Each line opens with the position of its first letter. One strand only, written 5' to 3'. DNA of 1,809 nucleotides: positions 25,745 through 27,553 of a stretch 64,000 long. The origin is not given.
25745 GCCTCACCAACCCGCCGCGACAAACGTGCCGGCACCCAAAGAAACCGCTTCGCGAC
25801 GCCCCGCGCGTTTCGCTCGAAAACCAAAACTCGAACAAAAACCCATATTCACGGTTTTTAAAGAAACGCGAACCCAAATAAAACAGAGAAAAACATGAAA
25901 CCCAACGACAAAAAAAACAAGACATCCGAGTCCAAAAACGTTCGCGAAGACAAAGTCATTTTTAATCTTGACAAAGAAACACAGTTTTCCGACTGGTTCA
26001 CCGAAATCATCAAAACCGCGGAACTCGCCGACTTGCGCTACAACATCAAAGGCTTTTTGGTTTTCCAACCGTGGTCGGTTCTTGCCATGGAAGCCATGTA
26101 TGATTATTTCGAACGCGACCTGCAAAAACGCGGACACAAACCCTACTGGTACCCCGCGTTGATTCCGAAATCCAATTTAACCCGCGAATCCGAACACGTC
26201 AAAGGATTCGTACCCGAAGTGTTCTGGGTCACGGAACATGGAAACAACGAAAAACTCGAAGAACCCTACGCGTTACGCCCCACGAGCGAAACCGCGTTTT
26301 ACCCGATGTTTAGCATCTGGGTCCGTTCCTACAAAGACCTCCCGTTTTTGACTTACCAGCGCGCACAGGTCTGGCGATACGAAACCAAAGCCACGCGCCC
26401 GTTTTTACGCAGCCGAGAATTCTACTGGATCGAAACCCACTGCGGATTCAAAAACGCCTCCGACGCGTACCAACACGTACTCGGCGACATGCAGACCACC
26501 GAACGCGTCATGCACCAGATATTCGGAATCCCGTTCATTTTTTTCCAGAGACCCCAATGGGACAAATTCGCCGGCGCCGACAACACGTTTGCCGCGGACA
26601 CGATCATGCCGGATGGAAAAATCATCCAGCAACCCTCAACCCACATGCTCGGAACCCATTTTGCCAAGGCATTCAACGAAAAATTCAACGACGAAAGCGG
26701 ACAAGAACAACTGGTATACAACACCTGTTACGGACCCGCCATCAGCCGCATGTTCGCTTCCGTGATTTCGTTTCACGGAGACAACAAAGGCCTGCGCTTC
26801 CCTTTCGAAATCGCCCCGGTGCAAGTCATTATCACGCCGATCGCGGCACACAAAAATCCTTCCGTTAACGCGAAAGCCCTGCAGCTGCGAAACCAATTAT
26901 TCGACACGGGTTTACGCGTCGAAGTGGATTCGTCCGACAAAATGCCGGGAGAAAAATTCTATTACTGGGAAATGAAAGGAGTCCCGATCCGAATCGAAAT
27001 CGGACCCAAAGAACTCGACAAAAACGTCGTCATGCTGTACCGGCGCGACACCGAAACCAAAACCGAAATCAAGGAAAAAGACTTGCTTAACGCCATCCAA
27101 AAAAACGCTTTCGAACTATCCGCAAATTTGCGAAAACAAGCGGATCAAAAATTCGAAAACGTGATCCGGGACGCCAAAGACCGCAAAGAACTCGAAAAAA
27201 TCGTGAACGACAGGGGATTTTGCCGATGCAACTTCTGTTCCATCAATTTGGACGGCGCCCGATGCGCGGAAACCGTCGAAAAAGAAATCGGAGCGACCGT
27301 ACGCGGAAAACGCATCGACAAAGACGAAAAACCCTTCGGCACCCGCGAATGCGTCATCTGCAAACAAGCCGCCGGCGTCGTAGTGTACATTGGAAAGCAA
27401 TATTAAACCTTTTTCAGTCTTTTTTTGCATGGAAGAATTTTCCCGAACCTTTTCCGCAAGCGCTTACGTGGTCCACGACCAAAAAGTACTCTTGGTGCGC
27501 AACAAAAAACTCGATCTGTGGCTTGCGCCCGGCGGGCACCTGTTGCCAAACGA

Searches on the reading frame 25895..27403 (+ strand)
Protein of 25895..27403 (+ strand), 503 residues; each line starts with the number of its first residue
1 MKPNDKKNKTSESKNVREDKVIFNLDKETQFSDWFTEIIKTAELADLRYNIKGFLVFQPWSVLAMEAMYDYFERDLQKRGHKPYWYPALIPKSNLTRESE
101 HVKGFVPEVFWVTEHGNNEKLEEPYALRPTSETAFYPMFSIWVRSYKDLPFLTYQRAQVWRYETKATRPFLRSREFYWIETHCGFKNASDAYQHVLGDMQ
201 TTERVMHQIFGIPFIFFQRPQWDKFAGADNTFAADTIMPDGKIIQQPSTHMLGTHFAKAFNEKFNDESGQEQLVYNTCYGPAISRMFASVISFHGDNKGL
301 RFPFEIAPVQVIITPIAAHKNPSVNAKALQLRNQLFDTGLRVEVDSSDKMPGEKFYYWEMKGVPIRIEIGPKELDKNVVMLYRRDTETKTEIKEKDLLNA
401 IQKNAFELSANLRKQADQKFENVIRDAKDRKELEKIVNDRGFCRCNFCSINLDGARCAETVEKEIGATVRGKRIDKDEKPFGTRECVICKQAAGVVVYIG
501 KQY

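Call 29: search_protein_families(library=pfam, proteins=[window:25895-27403:+], max_evalue=0.00001)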
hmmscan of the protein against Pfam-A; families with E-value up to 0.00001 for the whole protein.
window:25895-27403:+ (503 aa): 3 families
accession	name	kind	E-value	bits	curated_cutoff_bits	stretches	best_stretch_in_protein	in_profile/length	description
PF00587.30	tRNA-synt_2b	-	8.9e-25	88.2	29.3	1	119-292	5-177/179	tRNA synthetase class II core domain (G, H, P, S and T)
PF03129.25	HGTP_anticodon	-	3.7e-20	72.3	21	1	310-404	1-94/94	Anticodon binding domain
PF09180.16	ProRS-C_1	-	1.3e-08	35.3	31.5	1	431-503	2-71/71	Prolyl-tRNA synthetase, C-terminal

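Call 60: find_homologous_proteins(query=window:25895-27403:+, max_evalue=1e-30)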
Query window:25895-27403:+ (503 aa): 7164 proteins with E <= 1e-30 among 8000 candidates; the best 120 are listed.
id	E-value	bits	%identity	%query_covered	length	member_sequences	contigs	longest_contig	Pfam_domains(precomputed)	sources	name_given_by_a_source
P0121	0.0e+0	1179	100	100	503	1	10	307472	PF03129.26,PF00587.31,PF09180.17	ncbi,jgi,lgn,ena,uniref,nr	ncbi:MAG: proline--tRNA ligase [Candidatus Diapherotrites archaeon]|uniref:Proline--tRNA ligase n=1 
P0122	4.4e-290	980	83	97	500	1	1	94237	PF03129.26,PF00587.31,PF09180.17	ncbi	-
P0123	3.7e-284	961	79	100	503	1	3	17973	PF03129.26,PF00587.31,PF09180.17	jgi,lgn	jgi:prolyl-tRNA synthetase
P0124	1.5e-264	896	78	96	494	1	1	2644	PF03129.26,PF00587.31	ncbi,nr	ncbi:MAG: aminoacyl--tRNA ligase-related protein, partial [Candidatus Diapherotrites archaeon]|nr:am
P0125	3.0e-264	895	77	96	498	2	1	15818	PF03129.26,PF00587.31,PF09180.17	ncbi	-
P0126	4.0e-260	882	73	99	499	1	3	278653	PF03129.26,PF00587.31,PF09180.17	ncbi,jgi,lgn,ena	-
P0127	1.1e-259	880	76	96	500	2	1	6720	PF03129.26,PF00587.31,PF09180.17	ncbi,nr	ncbi:MAG: proline--tRNA ligase [Candidatus ainarchaeum sp.]|nr:proline--tRNA ligase [Candidatus aina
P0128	3.3e-226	770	66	97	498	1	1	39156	PF03129.26,PF00587.31,PF09180.17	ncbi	-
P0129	1.4e-223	761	65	98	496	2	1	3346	PF03129.26,PF00587.31,PF09180.17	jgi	-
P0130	6.4e-220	749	65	97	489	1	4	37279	PF03129.26,PF00587.31,PF09180.17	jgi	-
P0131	6.6e-220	749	65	96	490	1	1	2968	PF03129.26,PF00587.31,PF09180.17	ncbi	-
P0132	3.2e-219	747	63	98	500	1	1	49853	PF03129.26,PF00587.31,PF09180.17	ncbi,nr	ncbi:MAG: proline--tRNA ligase [Candidatus ainarchaeum sp.]|nr:proline--tRNA ligase [Candidatus aina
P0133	6.1e-218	743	63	97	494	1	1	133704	PF03129.26,PF00587.31,PF09180.17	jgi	jgi:prolyl-tRNA synthetase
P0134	8.2e-217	739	63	98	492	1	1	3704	PF03129.26,PF00587.31,PF09180.17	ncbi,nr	ncbi:MAG: proline--tRNA ligase [Candidatus Diapherotrites archaeon]|nr:proline--tRNA ligase [Candida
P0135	8.5e-216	735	62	97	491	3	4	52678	PF03129.26,PF00587.31,PF09180.17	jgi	-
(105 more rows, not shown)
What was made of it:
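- The host is a DPANN archaeon (call 60).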
